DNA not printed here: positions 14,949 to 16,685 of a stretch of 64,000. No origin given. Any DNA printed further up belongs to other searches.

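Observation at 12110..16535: Second phage-borne glycan-modification cassette: LmbE deacetylase, WbqC-like, two methyltransferases, GT-B enzyme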

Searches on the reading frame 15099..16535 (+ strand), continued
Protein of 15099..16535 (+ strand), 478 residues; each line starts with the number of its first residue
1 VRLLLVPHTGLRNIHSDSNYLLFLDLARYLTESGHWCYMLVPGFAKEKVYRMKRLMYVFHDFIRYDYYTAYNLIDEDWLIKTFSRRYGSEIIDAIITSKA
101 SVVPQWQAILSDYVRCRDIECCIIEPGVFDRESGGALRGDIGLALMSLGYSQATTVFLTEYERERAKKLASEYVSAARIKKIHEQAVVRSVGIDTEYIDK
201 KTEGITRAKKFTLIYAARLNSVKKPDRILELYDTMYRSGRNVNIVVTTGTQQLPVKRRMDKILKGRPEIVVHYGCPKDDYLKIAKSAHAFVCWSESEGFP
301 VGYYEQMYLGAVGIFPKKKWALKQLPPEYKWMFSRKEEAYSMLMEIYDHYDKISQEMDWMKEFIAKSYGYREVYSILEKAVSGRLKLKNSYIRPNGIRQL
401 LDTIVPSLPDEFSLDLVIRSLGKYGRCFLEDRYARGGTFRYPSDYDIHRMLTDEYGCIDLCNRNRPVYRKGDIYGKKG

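Call 43: get_annotated_region(hit=H14, flank=7000)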
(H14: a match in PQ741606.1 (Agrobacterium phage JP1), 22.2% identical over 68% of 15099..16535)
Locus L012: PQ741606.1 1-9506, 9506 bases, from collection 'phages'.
description: Agrobacterium phage JP1, complete genome.
organism: Agrobacterium phage JP1 (NCBI taxid 3386826)
taxonomy: Viruses
host: Agrobacterium tumefaciens 15955; source: soil; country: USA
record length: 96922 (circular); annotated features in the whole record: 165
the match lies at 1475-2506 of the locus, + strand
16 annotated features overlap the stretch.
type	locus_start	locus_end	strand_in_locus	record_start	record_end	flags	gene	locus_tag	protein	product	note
CDS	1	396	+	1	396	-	-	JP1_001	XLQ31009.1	hypothetical protein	-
CDS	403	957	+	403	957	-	-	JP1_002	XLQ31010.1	hypothetical protein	-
CDS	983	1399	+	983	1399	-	-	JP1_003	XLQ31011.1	DprA-like DNA processing protein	chain A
CDS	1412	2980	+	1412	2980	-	-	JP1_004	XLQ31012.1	glycosyltransferase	-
CDS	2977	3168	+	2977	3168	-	-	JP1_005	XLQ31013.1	hypothetical protein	-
CDS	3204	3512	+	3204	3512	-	-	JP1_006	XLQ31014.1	hypothetical protein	-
CDS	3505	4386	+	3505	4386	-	-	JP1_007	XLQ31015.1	ParB-like nuclease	ParB-like nuclease domain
CDS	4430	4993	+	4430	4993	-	-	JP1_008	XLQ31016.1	hypothetical protein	-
CDS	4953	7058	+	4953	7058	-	-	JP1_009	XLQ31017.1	terminase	-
CDS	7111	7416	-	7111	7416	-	-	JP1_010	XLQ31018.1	hypothetical protein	-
CDS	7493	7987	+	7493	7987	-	-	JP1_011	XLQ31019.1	hypothetical protein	-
CDS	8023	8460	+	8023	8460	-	-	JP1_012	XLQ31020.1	hypothetical protein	-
CDS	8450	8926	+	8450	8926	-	-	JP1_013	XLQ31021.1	hypothetical protein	-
CDS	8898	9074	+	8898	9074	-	-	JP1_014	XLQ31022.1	hypothetical protein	-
CDS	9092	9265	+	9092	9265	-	-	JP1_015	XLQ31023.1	hypothetical protein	-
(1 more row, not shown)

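Call 47: search_solved_structures(query=A1, max_evalue=0.1)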
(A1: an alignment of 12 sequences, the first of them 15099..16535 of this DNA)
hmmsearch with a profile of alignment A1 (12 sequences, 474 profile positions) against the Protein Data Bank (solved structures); distinct sequences matched with E-value up to 0.1: 0.

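Call 58: find_related_loci(query=A1, collection=viral_contigs, flank=10000)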
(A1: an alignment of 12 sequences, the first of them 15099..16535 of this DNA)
Query A1 (478 aa) in viral_contigs; peptide patterns used: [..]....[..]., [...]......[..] (x = any residue, [..] = any of these).
31 stretches matched a pattern; 4 encode a relative of the query (tblastn E <= 1e-3); 4 distinct loci.
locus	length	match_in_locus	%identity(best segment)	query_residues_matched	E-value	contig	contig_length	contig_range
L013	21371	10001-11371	37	1-451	1e-97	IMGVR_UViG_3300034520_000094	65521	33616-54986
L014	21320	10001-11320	34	4-448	1e-72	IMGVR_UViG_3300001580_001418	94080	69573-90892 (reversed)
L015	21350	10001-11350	33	4-453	4e-70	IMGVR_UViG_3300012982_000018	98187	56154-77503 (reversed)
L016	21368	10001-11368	37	1-451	2e-102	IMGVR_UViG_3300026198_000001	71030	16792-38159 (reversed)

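Call 59: predict_structure(alignment_id=A1)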
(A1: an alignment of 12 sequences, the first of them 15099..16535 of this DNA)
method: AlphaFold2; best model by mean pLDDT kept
length: 478 residues; sequences in the alignment: 12
mean_pLDDT: 84.4   pTM: 0.82
mean pLDDT of the five models: 84.4, 82.9, 82.9, 80.0, 76.9
residues with pLDDT >= 90: 192; 70-90: 233; 50-70: 40; < 50: 13
segments of 3 or more residues with pLDDT < 50: 129-137, 475-478
pLDDT, mean of each block of 10 residues (from residue 1): 86 72 90 94 84 91 57 75 89 90 87 78 67 48 82 82 82 86 81 88 94 89 86 92 90 79 87 88 97 77 91 91 87 95 97 92 89 86 79 86 92 94 80 77 89 92 93 48
secondary structure, 60 per line:
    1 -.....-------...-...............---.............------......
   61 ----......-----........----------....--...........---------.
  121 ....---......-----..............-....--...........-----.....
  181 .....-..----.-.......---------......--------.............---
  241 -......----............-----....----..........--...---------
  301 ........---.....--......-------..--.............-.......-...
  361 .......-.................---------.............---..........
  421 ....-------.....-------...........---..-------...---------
elements in order: E2-6 H18-32 E36-42 H43-48 E55-60 H65-70 H76-83 E94-97 H100-110 E120-124 H128-133 H139-152 E154-157 H160-170 H176-185 H195-201 E211-216 H225-237 E242-247 H252-263 E269-272 H277-286 E289-291 H301-308 E312-316 H319-324 H336-348 H350-356 H358-367 H370-385 H395-407 E411-413 H414-424 H432-436 H444-454 E467-469

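Call 63: fold_search(model_id=the predicted structure, library=pdb)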
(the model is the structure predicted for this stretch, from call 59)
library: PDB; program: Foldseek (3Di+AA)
matches with E <= 10: 1652; with E <= 0.001: 446
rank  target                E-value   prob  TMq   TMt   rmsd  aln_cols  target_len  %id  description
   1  6n1x                  8.9e-13  1.00  0.61  0.76   4.4       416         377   12  BshA from Staphylococcus aureus complexed with UDP and N-acetylglucosamine (released 2019-08-21)
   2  8x3q_A                1.1e-12  1.00  0.54  0.73   5.4       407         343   14  tll1591 with alpha-glucan 4sugar (released 2024-10-16)
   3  7fg9_A                1.2e-12  1.00  0.57  0.77   4.8       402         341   12  Alpha-1,2-glucosyltransferase_UDP_tll1591 (released 2022-06-01)
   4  7fga_B                3.8e-12  1.00  0.55  0.73   5.3       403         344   12  Alpha-1,2-glucosyltransferase_UDP_sucrose_tll1591 (released 2022-06-01)
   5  8x3q_D                4.0e-12  1.00  0.56  0.76   4.7       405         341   12  tll1591 with alpha-glucan 4sugar (released 2024-10-16)
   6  6d9t                  4.5e-12  1.00  0.62  0.77   4.2       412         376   12  BshA from Staphylococcus aureus complexed with UDP (released 2019-05-08)
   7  5d00_B                5.7e-12  1.00  0.60  0.77   4.9       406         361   13  Crystal structure of BshA from B. subtilis complexed with N-acetylglucosaminyl-malate and UMP (released 2016-09-07)
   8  3c4q_B                6.4e-12  1.00  0.58  0.69   5.2       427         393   13  Structure of the retaining glycosyltransferase MshA : The first step in mycothiol biosynthesis. Organism : Corynebacte (released 2008-04-01)
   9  3c48_B                6.8e-12  1.00  0.37  0.43  10.2       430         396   14  Structure of the retaining glycosyltransferase MshA: The first step in mycothiol biosynthesis. Organism: Corynebacteri (released 2008-03-25)
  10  8vrf_B                1.1e-11  1.00  0.61  0.63   5.8       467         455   10  Sucrose-phosphate synthase-like protein from Leishmania major (released 2025-08-13)
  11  3c48_A                1.1e-11  1.00  0.38  0.44  10.2       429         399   12  Structure of the retaining glycosyltransferase MshA: The first step in mycothiol biosynthesis. Organism: Corynebacteri (released 2008-03-25)
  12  8vrf_A                1.2e-11  1.00  0.60  0.62   6.1       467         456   10  Sucrose-phosphate synthase-like protein from Leishmania major (released 2025-08-13)
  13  5d01_A                1.4e-11  1.00  0.58  0.76   5.2       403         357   13  Crystal structure of BshA from B. subtilis complexed with N-acetylglucosaminyl-malate (released 2016-09-07)
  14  7fga_A                1.4e-11  1.00  0.56  0.75   4.4       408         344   12  Alpha-1,2-glucosyltransferase_UDP_sucrose_tll1591 (released 2022-06-01)
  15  3mbo_A                1.7e-11  1.00  0.58  0.73   5.6       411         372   11  Crystal Structure of the Glycosyltransferase BaBshA bound with UDP and L-malate (released 2010-09-29)
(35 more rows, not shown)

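Call 82: search_protein_families(library=pfam, proteins=[L004:6832-7917:+, L013:6279-7373:+, L006:5807-6535:+, L008:6700-7551:+], max_evalue=0.01)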
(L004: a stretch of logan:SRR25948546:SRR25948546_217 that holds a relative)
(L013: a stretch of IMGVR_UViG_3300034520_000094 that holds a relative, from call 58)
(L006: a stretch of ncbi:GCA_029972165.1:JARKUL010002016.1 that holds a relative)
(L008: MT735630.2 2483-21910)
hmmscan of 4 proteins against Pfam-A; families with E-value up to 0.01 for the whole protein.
L004:6832-7917:+ (361 aa): 1 family
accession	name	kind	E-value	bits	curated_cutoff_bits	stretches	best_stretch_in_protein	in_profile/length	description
PF12002.13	MgsA_C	-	9.7e-05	22.8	27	1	63-94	4-35/167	MgsA AAA+ ATPase C terminal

L013:6279-7373:+ (364 aa): 1 family
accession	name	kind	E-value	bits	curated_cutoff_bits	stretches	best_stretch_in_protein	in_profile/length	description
PF12002.13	MgsA_C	-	0.00031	21.1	27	1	64-92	7-35/167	MgsA AAA+ ATPase C terminal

L006:5807-6535:+ (242 aa): 0 families

L008:6700-7551:+ (283 aa): 0 families

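Call 84: search_protein_families(library=pfam, proteins=[L015:11410-13557:+, L013:11446-12276:+, L013:12261-13715:+, L013:8059-9312:+, L013:7392-8042:+, L013:15084-15755:+, L005:8589-9677:+, L006:3571-4311:+, L008:5906-6643:+, L008:7532-8152:+], max_evalue=0.01)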
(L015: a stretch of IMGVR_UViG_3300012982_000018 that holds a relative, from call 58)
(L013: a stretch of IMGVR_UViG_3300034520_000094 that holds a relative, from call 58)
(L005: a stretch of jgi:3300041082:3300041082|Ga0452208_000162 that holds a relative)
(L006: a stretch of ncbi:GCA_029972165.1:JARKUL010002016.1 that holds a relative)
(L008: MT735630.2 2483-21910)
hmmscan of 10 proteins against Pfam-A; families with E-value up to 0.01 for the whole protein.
L015:11410-13557:+ (715 aa): 5 families
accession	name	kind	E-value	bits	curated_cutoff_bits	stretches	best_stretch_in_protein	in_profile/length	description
PF02195.25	ParB_N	-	7.7e-12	45.5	26.3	1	6-80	2-77/95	ParB N-terminal domain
PF14890.11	Intein_splicing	-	2e-10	41.1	35.8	1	123-530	34-155/155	Intein splicing domain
PF13403.11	Hint_2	-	1.7e-09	38.6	28.4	1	92-175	2-106/147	Hint domain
PF14528.11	LAGLIDADG_3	-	6.6e-05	23.5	22.5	1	411-456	1-49/82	LAGLIDADG-like domain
PF07591.16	PT-HINT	-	0.00022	21.9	27.7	0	99-181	2-87/137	Pretoxin HINT domain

L013:11446-12276:+ (276 aa): 8 families
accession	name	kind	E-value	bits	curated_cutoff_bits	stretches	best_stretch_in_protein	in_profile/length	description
PF01370.27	Epimerase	-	1.3e-46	159.4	20.9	1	3-209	1-240/240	NAD dependent epimerase/dehydratase family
PF16363.11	GDP_Man_Dehyd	-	5.5e-29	102.1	27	1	4-251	1-288/332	GDP-mannose 4,6 dehydratase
PF04321.23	RmlD_sub_bind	-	4.6e-27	95.3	27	1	1-172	1-176/287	RmlD substrate binding domain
PF01073.25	3Beta_HSD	-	3e-16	59.7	22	1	4-191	1-225/280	3-beta hydroxysteroid dehydrogenase/isomerase family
PF02719.21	Polysacc_synt_2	-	4.9e-14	52.6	20.2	1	39-195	62-217/293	Polysaccharide biosynthesis protein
PF07993.18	NAD_binding_4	-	5.9e-12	45.7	20.1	1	56-191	90-258/258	Male sterility protein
PF13460.12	NAD_binding_10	-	4.1e-07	30.5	27.2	1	7-112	1-111/184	NAD(P)H-binding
PF00106.31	adh_short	-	0.0015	18.5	26.6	1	3-42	3-42/195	short chain dehydrogenase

L013:12261-13715:+ (484 aa): 1 family
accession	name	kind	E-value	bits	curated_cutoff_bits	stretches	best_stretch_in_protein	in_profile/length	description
PF00534.26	Glycos_transf_1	-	0.00014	21.9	26.4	1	276-331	64-120/172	Glycosyl transferases group 1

L013:8059-9312:+ (417 aa): 5 families
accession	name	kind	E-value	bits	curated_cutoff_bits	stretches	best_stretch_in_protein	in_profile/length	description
PF02843.22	GARS_C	-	2.8e-16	60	34.8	1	316-401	3-91/92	Phosphoribosylglycinamide synthetase, C domain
PF01071.24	GARS_A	-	1.3e-12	48.4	27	1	111-279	12-192/194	Phosphoribosylglycinamide synthetase, ATP-grasp (A) domain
PF02844.21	GARS_N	-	1.7e-07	32.3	29.5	1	1-99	1-100/100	Phosphoribosylglycinamide synthetase, N domain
PF02655.19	ATP-grasp_3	-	0.00031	21.3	23.2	1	129-276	24-157/160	ATP-grasp domain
PF02222.28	ATP-grasp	-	0.00032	20.8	27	1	111-177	5-71/179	ATP-grasp domain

L013:7392-8042:+ (216 aa): 6 families
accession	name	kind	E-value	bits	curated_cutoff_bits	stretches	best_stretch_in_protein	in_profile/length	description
PF08242.18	Methyltransf_12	-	3.6e-09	37.7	30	1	60-140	1-79/98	Methyltransferase domain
PF13847.12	Methyltransf_31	-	7.7e-09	35.8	27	1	56-141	4-91/145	Methyltransferase domain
PF13649.12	Methyltransf_25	-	1.6e-08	35.5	27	1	60-149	2-89/97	Methyltransferase domain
PF08241.18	Methyltransf_11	-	7.7e-08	33.3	21.2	1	60-148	1-82/95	Methyltransferase domain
PF13489.12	Methyltransf_23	-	3.1e-07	30.7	27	1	46-137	13-94/164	Methyltransferase domain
PF13679.12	Methyltransf_32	-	0.004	17.6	27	1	42-113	12-84/143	Methyltransferase domain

L013:15084-15755:+ (223 aa): 1 family
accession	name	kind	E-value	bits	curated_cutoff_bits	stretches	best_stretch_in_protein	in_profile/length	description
PF02511.20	Thy1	-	6e-44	150.5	24.8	1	38-218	11-191/191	Thymidylate synthase complementing protein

L005:8589-9677:+ (362 aa): 0 families

L006:3571-4311:+ (246 aa): 0 families

L008:5906-6643:+ (245 aa): 1 family
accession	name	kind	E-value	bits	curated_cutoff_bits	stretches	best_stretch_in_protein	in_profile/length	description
PF08889.16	WbqC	-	6.7e-20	72.3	21.3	1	7-128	1-123/218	WbqC-like protein family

L008:7532-8152:+ (206 aa): 3 families
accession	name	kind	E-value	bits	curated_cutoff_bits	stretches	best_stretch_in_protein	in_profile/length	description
PF13489.12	Methyltransf_23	-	2.3e-05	24.6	27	1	38-137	6-95/164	Methyltransferase domain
PF13649.12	Methyltransf_25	-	8.2e-05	23.7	27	1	56-149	1-90/97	Methyltransferase domain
PF08242.18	Methyltransf_12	-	8.6e-05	23.6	30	1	57-140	1-81/98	Methyltransferase domain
